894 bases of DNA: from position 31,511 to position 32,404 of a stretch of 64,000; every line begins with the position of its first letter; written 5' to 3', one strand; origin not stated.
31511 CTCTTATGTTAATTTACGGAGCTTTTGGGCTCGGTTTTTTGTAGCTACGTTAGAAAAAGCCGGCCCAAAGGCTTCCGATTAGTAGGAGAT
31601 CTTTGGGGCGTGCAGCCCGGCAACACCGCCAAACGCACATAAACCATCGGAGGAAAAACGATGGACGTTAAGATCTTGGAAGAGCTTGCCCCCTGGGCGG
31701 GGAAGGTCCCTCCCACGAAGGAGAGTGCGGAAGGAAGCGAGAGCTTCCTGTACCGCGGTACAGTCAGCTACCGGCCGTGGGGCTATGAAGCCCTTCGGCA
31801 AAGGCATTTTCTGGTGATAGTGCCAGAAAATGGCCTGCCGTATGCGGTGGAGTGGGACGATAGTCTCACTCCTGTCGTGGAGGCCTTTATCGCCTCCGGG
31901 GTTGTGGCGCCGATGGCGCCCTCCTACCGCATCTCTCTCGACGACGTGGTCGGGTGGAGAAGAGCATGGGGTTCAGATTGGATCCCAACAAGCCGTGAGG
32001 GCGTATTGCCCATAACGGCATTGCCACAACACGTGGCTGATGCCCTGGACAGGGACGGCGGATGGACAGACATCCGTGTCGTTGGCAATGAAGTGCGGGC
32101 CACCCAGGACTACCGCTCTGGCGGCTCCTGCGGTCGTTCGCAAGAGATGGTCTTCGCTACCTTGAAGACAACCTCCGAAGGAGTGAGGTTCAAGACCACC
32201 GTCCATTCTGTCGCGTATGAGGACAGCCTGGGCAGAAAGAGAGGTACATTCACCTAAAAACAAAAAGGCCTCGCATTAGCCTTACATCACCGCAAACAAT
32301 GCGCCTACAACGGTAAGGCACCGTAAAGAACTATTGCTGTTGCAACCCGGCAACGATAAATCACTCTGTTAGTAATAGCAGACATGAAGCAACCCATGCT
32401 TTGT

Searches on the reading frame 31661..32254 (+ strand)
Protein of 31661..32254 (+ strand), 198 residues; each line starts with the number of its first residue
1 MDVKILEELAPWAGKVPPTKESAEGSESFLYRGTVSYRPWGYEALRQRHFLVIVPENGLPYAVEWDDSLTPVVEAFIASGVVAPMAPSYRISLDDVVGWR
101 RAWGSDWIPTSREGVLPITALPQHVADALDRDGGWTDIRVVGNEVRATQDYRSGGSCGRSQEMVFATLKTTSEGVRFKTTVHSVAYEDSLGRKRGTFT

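Call 11: search_protein_families(library=phrogs, proteins=[window:31661-32254:+], max_evalue=0.1)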
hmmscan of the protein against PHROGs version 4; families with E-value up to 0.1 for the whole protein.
window:31661-32254:+ (198 aa): 0 families

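Call 77: find_homologous_proteins(query=window:31661-32254:+, max_evalue=0.01)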
Query window:31661-32254:+ (198 aa): 1 proteins with E <= 0.01 among 155 candidates.
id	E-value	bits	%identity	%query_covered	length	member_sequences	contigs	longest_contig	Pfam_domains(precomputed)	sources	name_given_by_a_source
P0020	2.2e-123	428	95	100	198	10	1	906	-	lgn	-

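Call 84: search_protein_families(library=ncbifam, proteins=[window:31661-32254:+], max_evalue=0.1)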
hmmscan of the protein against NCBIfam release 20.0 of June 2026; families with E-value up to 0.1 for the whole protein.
window:31661-32254:+ (198 aa): 0 families

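Call 85: search_protein_families(library=padloc, proteins=[window:31661-32254:+], max_evalue=0.1)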
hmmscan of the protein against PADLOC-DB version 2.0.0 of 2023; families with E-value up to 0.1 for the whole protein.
window:31661-32254:+ (198 aa): 0 families
